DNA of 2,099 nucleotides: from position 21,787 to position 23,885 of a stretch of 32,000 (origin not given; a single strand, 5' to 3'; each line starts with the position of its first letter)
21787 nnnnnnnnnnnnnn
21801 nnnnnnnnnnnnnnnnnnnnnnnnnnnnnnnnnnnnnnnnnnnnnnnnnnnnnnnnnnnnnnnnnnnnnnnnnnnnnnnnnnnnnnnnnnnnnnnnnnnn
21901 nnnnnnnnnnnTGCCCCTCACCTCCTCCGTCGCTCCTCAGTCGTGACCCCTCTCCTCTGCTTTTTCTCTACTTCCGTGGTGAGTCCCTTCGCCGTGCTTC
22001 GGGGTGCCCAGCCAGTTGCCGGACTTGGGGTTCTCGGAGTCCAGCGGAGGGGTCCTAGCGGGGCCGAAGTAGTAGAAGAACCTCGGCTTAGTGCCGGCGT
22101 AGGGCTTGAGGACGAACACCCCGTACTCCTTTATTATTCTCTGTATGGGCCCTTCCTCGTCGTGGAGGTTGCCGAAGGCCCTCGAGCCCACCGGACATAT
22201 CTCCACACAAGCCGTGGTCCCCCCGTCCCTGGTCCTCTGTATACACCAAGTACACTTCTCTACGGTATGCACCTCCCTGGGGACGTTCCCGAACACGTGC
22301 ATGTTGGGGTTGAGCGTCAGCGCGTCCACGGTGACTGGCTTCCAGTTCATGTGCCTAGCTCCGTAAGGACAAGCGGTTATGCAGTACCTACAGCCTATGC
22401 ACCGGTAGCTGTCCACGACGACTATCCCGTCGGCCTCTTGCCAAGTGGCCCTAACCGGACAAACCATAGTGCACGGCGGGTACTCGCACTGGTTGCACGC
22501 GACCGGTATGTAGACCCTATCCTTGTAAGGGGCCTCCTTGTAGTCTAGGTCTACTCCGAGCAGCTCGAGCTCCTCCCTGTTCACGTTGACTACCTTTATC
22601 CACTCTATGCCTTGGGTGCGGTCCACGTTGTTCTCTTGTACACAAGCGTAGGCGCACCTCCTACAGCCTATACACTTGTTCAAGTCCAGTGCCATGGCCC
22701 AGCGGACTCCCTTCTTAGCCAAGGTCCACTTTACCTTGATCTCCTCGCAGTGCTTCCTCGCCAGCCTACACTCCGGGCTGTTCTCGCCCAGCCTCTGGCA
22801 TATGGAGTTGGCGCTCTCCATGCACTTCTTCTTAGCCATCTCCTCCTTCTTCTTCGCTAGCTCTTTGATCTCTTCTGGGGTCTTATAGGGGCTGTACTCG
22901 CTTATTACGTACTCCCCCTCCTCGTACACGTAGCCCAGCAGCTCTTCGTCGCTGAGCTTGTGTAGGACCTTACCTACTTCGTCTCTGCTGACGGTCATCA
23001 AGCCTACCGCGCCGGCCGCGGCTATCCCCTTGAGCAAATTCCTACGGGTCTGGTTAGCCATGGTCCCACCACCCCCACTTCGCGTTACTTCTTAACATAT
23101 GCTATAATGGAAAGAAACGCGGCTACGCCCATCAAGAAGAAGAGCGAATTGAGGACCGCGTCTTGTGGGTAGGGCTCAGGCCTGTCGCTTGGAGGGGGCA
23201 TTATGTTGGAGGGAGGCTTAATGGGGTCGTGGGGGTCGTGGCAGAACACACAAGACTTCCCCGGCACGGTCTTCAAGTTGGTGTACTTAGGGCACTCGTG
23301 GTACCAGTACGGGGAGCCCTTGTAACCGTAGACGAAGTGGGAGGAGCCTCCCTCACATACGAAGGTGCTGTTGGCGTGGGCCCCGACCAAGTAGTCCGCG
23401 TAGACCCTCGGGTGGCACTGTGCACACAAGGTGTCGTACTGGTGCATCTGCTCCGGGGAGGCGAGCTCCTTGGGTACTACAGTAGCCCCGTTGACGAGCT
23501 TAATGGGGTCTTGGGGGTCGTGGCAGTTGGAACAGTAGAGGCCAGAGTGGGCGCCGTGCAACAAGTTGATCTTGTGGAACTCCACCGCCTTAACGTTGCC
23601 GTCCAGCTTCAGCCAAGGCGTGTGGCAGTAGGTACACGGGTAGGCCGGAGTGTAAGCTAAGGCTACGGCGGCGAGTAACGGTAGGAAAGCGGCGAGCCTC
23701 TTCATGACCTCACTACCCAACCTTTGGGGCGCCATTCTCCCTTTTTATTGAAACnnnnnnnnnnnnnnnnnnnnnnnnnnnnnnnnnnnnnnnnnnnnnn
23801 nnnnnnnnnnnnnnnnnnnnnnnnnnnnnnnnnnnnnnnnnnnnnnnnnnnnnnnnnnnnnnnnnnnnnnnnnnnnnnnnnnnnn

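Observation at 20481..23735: Cytochrome c + Tat-FeS + NrfD membrane module with no catalytic subunit in a hyperthermophilic archaeon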

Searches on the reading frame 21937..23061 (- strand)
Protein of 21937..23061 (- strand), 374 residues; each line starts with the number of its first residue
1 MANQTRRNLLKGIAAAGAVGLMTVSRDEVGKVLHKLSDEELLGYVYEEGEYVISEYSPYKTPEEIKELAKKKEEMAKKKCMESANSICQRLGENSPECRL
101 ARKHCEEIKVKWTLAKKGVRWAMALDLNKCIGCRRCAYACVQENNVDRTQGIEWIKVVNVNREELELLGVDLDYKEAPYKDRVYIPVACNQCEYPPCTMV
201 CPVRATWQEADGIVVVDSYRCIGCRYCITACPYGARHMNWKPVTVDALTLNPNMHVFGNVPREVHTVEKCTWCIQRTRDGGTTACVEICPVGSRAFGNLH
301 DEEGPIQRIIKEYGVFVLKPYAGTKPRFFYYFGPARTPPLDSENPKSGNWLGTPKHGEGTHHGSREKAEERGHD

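Call 3: search_protein_families(library=pfam, proteins=[window:21937-23061:-], max_evalue=0.01)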
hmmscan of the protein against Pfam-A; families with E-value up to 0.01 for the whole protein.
window:21937-23061:- (374 aa): 14 families
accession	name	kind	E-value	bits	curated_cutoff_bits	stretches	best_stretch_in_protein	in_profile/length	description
PF13247.11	Fer4_11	-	4.4e-16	59.3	26.2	2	183-264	4-87/100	4Fe-4S dicluster domain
PF12837.12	Fer4_6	-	2.3e-12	46.6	25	2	213-235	1-23/24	4Fe-4S binding domain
PF12797.12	Fer4_2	-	4.7e-11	42.3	24.5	2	213-233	2-22/22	4Fe-4S binding domain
PF00037.32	Fer4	-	1.7e-10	40.7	21.1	2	214-235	1-22/24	4Fe-4S binding domain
PF12838.12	Fer4_7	-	1.2e-09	38.9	27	2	220-292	1-51/52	4Fe-4S dicluster domain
PF13187.11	Fer4_9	-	2.1e-09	37.7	27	3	220-292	1-50/52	4Fe-4S dicluster domain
PF13237.11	Fer4_10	-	1.1e-08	35.3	25.5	2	185-232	5-53/53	4Fe-4S dicluster domain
PF25160.1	LdpA_Fe-S-bd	-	1.2e-05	25.4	27.6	1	192-235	5-42/49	LdpA Fe-S cluster-binding domain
PF13534.11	Fer4_17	-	2.6e-05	25.1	22.2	1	220-273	1-49/61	4Fe-4S dicluster domain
PF14697.11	Fer4_21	-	0.00012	22.5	35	0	189-233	8-53/59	4Fe-4S dicluster domain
PF13183.11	Fer4_8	-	0.00066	20.6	27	1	127-203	2-66/68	4Fe-4S dicluster domain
PF12798.12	Fer4_3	-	0.0011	20.1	27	0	221-235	1-15/15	4Fe-4S binding domain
PF10518.14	TAT_signal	-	0.0011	19.3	22.7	1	5-22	3-20/21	TAT (twin-arginine translocation) pathway signal sequence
PF13459.11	Fer4_15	-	0.0068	17.5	22.4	0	125-152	3-29/66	4Fe-4S single cluster domain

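Call 4: search_protein_families(library=ncbifam, proteins=[window:21937-23061:-], max_evalue=0.01)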
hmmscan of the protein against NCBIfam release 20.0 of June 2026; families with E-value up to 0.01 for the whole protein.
window:21937-23061:- (374 aa): 49 families (the best 25 are shown)
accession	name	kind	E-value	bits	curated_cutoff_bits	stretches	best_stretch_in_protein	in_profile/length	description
NF045797.1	DsrO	equivalog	1.1e-50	172.3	200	1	112-331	35-234/235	sulfate reduction electron transfer complex DsrMKJOP subunit DsrO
NF011569.0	PRK14993.1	equivalog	2.5e-44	151.6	416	2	118-250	41-161/244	tetrathionate reductase subunit TtrB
NF041715.1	arsenate_red_ArrB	equivalog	5e-39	134.2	450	2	120-239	2-107/233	arsenate respiratory reductase iron-sulfur subunit ArrB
NF041782.1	mnquin_red_QrcC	equivalog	5.1e-38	131.1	400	1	121-331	1-225/239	menaquinone reductase iron-sulfur cluster-binding subunit QrcC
TIGR03149.1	cyt_nit_nrfC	equivalog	3.8e-33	114.7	377.6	2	108-244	26-150/225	cytochrome c nitrite reductase Fe-S protein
TIGR03478.1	DMSO_red_II_bet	subfamily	3.3e-29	101.8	480.7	2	178-343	120-263/321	DMSO reductase family type II enzyme, iron-sulfur subunit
TIGR02951.1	DMSO_dmsB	equivalog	5e-27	94.9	214.1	1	124-240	5-116/161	DMSO/selenate family reductase complex B subunit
NF045715.1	sulf_resp_HmcB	equivalog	6.6e-26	91.1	420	1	123-301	39-200/307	sulfate respiration complex iron-sulfur protein HmcB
NF042979.1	EthbenzDh_ebdB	equivalog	2.8e-22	79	740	3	183-241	147-206/354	ethylbenzene dehydrogenase subunit beta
NF008134.0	PRK10882.1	equivalog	3.3e-22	79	263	2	122-242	40-167/329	hydrogenase 2 operon protein HybA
NF038355.1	FDH3_beta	equivalog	1.3e-19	70.9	240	1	124-293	6-158/180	formate dehydrogenase FDH3 subunit beta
NF007382.0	PRK09898.1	equivalog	2.3e-19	69.8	213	1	116-238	57-173/208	ferredoxin-like protein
TIGR01582.1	FDH-beta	equivalog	2.5e-19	69.5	334.7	2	118-239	19-144/283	formate dehydrogenase subunit beta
NF007658.0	PRK10330.1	equivalog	6.3e-18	64.9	260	1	186-291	55-149/181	electron transport protein HydN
NF009408.0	PRK12769.1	equivalog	9.6e-14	50.4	1003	1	126-292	8-140/659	formate-dependent uric acid utilization protein AegA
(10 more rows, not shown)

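Call 19: search_solved_structures(query=window:21937-23061:-, max_evalue=1e-10)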
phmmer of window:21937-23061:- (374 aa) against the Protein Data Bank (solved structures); distinct sequences matched with E-value up to 1e-10: 18.
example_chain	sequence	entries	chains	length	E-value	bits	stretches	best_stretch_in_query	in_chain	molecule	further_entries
2vpw_B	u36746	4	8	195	4.3e-34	121.1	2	120-239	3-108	NRFC PROTEIN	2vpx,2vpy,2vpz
6cz7_B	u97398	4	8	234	2.8e-32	115.2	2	120-239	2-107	4Fe-4S ferredoxin, iron-sulfur binding domain protein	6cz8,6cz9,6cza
6f0k_B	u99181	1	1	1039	8e-26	93.9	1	120-309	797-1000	Fe-S-cluster-containing hydrogenase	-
6lod_B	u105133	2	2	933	2.9e-25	92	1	116-331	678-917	Fe-S-cluster-containing hydrogenase components 1-like protein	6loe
8k9e_B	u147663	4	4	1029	6e-25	91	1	120-279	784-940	Fe-S-cluster-containing hydrogenase components 1-like protein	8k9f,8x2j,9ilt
6btm_B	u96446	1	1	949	1.6e-21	79.7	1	183-332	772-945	Alternative Complex III subunit B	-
2ivf_B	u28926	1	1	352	4.2e-20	75.1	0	183-239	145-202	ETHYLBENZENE DEHYDROGENASE BETA-SUBUNIT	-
4ydd_B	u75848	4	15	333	1.5e-18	70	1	176-344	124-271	DMSO reductase family type II enzyme, iron-sulfur subunit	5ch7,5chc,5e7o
7qv7_A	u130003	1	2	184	4.7e-15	58.5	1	179-293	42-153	Hydrogen dependent carbon dioxide reductase subunit HycB3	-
1kqf_B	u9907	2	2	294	1.1e-14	57.2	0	122-239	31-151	FORMATE DEHYDROGENASE, NITRATE-INDUCIBLE, IRON-SULFUR SUBUNIT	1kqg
1q16_B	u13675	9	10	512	1.2e-14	57.2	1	182-242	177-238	Respiratory nitrate reductase 1 beta chain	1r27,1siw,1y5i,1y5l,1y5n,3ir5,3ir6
1y4z_B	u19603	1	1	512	4e-14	55.4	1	182-242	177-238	Respiratory nitrate reductase 1 beta chain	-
3egw_B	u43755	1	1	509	1e-13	54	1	182-242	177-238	Respiratory nitrate reductase 1 beta chain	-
7b04_A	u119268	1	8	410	1.6e-12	50.1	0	183-332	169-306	Nitrite oxidoreductase subunit B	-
9mqx_E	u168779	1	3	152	1.9e-12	49.8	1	183-244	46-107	Fe-S-cluster-containing hydrogenase subunit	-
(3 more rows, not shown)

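Call 82: search_protein_families(library=pfam, proteins=[window:21937-23061:-], max_evalue=0.001)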
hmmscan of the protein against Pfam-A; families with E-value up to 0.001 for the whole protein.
window:21937-23061:- (374 aa): 11 families
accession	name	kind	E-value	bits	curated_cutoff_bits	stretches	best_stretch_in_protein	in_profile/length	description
PF13247.11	Fer4_11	-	4.4e-16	59.3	26.2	2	183-264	4-87/100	4Fe-4S dicluster domain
PF12837.12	Fer4_6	-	2.3e-12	46.6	25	1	213-235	1-23/24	4Fe-4S binding domain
PF12797.12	Fer4_2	-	4.7e-11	42.3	24.5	2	213-233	2-22/22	4Fe-4S binding domain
PF00037.32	Fer4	-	1.7e-10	40.7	21.1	1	214-235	1-22/24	4Fe-4S binding domain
PF12838.12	Fer4_7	-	1.2e-09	38.9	27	2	220-292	1-51/52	4Fe-4S dicluster domain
PF13187.11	Fer4_9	-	2.1e-09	37.7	27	2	220-292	1-50/52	4Fe-4S dicluster domain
PF13237.11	Fer4_10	-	1.1e-08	35.3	25.5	2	185-232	5-53/53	4Fe-4S dicluster domain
PF25160.1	LdpA_Fe-S-bd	-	1.2e-05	25.4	27.6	1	192-235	5-42/49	LdpA Fe-S cluster-binding domain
PF13534.11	Fer4_17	-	2.6e-05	25.1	22.2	0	220-273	1-49/61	4Fe-4S dicluster domain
PF14697.11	Fer4_21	-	0.00012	22.5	35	0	189-233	8-53/59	4Fe-4S dicluster domain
PF13183.11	Fer4_8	-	0.00066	20.6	27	0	127-203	2-66/68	4Fe-4S dicluster domain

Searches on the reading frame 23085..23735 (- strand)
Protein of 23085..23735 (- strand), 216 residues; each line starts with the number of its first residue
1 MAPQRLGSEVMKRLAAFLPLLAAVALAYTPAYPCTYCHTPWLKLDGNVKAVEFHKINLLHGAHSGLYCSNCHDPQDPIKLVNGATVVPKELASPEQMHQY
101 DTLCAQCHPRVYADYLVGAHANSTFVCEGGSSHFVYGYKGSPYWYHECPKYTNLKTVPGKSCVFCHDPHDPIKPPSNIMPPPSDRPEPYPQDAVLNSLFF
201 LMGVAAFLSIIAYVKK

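Call 3: search_protein_families(library=pfam, proteins=[window:23085-23735:-], max_evalue=0.01)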
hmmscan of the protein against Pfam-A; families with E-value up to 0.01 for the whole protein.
window:23085-23735:- (216 aa): 3 families
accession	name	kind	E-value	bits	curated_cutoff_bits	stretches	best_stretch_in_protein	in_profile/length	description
PF14522.11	Cytochrome_C7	-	1.9e-06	28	24.8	1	31-108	13-66/67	Cytochrome c7 and related cytochrome c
PF14537.11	Cytochrom_c3_2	-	0.00023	22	25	0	33-109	8-65/79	Cytochrome c3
PF09699.15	Paired_CXXCH_1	-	0.00031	20.8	20.6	0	158-170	5-17/41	Doubled CXXCH motif (Paired_CXXCH_1)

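Call 4: search_protein_families(library=ncbifam, proteins=[window:23085-23735:-], max_evalue=0.01)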
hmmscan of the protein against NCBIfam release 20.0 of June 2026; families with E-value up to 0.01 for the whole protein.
window:23085-23735:- (216 aa): 3 families
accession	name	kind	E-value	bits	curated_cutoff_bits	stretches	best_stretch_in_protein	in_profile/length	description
NF040886.1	cyt_C_like_Sec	equivalog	0.00036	19.2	250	1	97-168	40-113/423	multiheme c-type cytochrome (seleno)protein ExtKL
TIGR03508.1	decahem_SO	subfamily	0.00045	19.8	192.2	1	34-128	5-98/258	DmsE family decaheme c-type cytochrome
TIGR04257.1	nanowire_3heme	domain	0.0009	19.3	40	0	31-75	23-61/75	c(7)-type cytochrome triheme domain-containing protein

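Call 20: search_solved_structures(query=window:23085-23735:-, max_evalue=1)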
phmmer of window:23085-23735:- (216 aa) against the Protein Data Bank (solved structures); distinct sequences matched with E-value up to 1: 2.
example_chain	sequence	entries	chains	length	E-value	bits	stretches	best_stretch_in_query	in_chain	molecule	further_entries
3ov0_A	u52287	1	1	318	0.46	13.1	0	67-120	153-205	Cytochrome c family protein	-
3sxq_A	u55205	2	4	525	0.54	12.9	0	63-109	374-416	Eight-heme nitrite reductase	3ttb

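Call 52: find_homologous_proteins(query=window:23085-23735:-, max_evalue=0.001)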
Query window:23085-23735:- (216 aa): 12 proteins with E <= 0.001 among 230 candidates.
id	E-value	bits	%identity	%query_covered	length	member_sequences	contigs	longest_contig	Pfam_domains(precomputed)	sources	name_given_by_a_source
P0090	7.5e-118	410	82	95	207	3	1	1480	PF14522.12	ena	-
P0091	1.2e-112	393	76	95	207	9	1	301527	PF14522.12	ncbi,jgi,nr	ncbi:MAG: hypothetical protein GXO07_02300 [Crenarchaeota archaeon]|nr:hypothetical protein [Thermop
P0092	9.8e-97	341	71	95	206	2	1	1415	PF14522.12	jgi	jgi:hypothetical protein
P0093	7.4e-93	328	68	88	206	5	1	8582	PF09699.16,PF14522.12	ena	-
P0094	1.4e-79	285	60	94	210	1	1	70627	PF14522.12,PF22113.2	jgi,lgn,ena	-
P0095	1.9e-76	275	55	98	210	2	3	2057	PF09699.16,PF14522.12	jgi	jgi:hypothetical protein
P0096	2.5e-76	274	57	94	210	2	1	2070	PF14522.12,PF22113.2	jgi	jgi:hypothetical protein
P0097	7.2e-74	266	52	95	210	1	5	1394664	PF14522.12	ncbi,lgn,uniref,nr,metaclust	ncbi:hypothetical protein EYM_07130 [Ignicoccus islandicus DSM 13165]|uniref:Uncharacterized protein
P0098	1.9e-56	209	53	80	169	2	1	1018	-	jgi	jgi:hypothetical protein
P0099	1.1e-54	203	63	64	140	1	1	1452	-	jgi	-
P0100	2.1e-46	176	45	88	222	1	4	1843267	-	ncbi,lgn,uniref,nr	ncbi:hypothetical protein Pyrfu_1102 [Pyrolobus fumarii 1A]|uniref:Uncharacterized protein n=1 Tax=P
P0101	3.8e-37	146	45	65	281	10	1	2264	PF14522.12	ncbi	-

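Call 60: predict_structure(alignment_id=A2)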
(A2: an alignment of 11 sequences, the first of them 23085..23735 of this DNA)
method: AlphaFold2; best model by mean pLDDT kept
length: 216 residues; sequences in the alignment: 11
mean_pLDDT: 64.0   pTM: 0.48
mean pLDDT of the five models: 64.0, 55.7, 55.3, 52.8, 48.8
residues with pLDDT >= 90: 2; 70-90: 96; 50-70: 55; < 50: 63
segments of 3 or more residues with pLDDT < 50: 1-4, 23-61, 171-189
pLDDT, mean of each block of 10 residues (from residue 1): 54 63 45 41 35 42 56 76 82 86 77 78 75 63 67 76 74 41 45 71 84 83
secondary structure, 60 per line:
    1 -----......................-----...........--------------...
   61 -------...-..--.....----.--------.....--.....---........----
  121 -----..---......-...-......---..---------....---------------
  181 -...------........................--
elements in order: H6-27 H33-43 E76-80 H94-98 H101-105 H109-116 E131-136 E142-147 H162-165 H191-214

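Call 66: fold_search(model_id=the predicted structure, library=pdb)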
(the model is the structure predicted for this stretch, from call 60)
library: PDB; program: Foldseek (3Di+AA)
matches with E <= 10: 47; with E <= 0.001: 0
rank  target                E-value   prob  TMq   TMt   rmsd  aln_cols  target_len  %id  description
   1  6xgt_C                1.6e+00  0.04  0.11  0.14  14.8        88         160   11  Crystal structure of cyanase from the thermophilic fungus Thermomyces lanuginosus (released 2021-01-27)
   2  3ckq                  2.7e+00  0.02  0.08  0.06  14.6        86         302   12  Crystal Structure of a Mycobacterial Protein (released 2008-07-29)
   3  2a5h_B                2.7e+00  0.02  0.08  0.05  11.0        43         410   16  2.1 Angstrom X-ray crystal structure of lysine-2,3-aminomutase from Clostridium subterminale SB4, with Michaelis analo (released 2005-10-04)
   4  6xgt_A                2.8e+00  0.03  0.11  0.14  13.8        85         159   10  Crystal structure of cyanase from the thermophilic fungus Thermomyces lanuginosus (released 2021-01-27)
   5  1c7u_A                3.4e+00  0.03  0.11  0.24   9.4        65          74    3  Complex of the DNA binding core domain of the transcription factor MEF2A with a 20mer oligonucleotide (released 2000-03-27)
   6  8dk3_C                3.7e+00  0.05  0.16  0.28   6.9        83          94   11  CryoEM structure of Pseudomonas aeruginosa PA14 JetC ATPase domain bound to DNA and cWHD domain of JetA (released 2022-10-05)
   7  5uk3_A                5.0e+00  0.04  0.13  0.19  11.8        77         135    2  Crystal structure of cyanase from T. urticae (released 2017-06-21)
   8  5uk3_H                5.0e+00  0.04  0.13  0.18  11.5        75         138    3  Crystal structure of cyanase from T. urticae (released 2017-06-21)
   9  5uk3_I                5.0e+00  0.04  0.13  0.18  11.6        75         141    3  Crystal structure of cyanase from T. urticae (released 2017-06-21)
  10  9n9j_LP               5.7e+00  0.01  0.08  0.09  14.8        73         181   15  Structure of a GRP94 folding intermediate engaged with a CCDC134- and FKBP11-bound secretory translocon (released 2025-11-19)
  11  8q72_E                6.1e+00  0.01  0.15  0.09  36.7       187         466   13  E. coli plasmid-borne JetABCD(E248A) core in a cleavage-competent state (released 2024-01-31)
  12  6hqj                  6.5e+00  0.01  0.10  0.05  12.3        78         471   17  apo-form of polyphenol oxidase from Solanum lycopersicum (released 2019-03-20)
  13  9ki1_A                6.9e+00  0.02  0.11  0.16  13.3        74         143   12  Baseplate structure of Escherichia phage Mu (released 2025-02-12)
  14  3zqm_E                7.4e+00  0.03  0.09  0.28   9.4        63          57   10  Crystal structure of the small terminase oligomerization core domain from a SPP1-like bacteriophage (crystal form 1) (released 2011-12-28)
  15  5uk3_B                7.4e+00  0.02  0.12  0.18  11.9        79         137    2  Crystal structure of cyanase from T. urticae (released 2017-06-21)
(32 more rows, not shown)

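Call 92: search_protein_representatives(alignment_id=A2)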
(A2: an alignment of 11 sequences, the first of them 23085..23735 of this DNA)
Query: 11 sequences, 209 profile positions. Proteins with E-value up to 0.001 (for the whole library): 224; up to 1e-10: 11; up to 1e-30: 6. The best 150 are listed.
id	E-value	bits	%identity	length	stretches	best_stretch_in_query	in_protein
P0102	1.3e-73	263.3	-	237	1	6-205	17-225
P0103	4.0e-72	258.4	-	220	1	7-201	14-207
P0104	2.3e-63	229.8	-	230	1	6-205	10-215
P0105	1.8e-59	217.1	-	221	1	5-205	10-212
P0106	1.5e-41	158.5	-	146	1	70-206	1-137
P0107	1.3e-31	126.1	-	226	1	49-208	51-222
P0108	1.2e-19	87.0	-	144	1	6-99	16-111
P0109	9.4e-19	84.0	-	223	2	8-117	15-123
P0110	6.1e-17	78.1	-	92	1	128-205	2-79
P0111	7.5e-16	74.6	-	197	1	7-205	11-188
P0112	1.0e-15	74.2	-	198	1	55-205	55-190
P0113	6.1e-09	52.0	-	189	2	23-117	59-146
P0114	8.4e-09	51.5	-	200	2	23-119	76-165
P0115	8.5e-09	51.5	-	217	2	19-116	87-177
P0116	1.0e-08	51.3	-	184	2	94-203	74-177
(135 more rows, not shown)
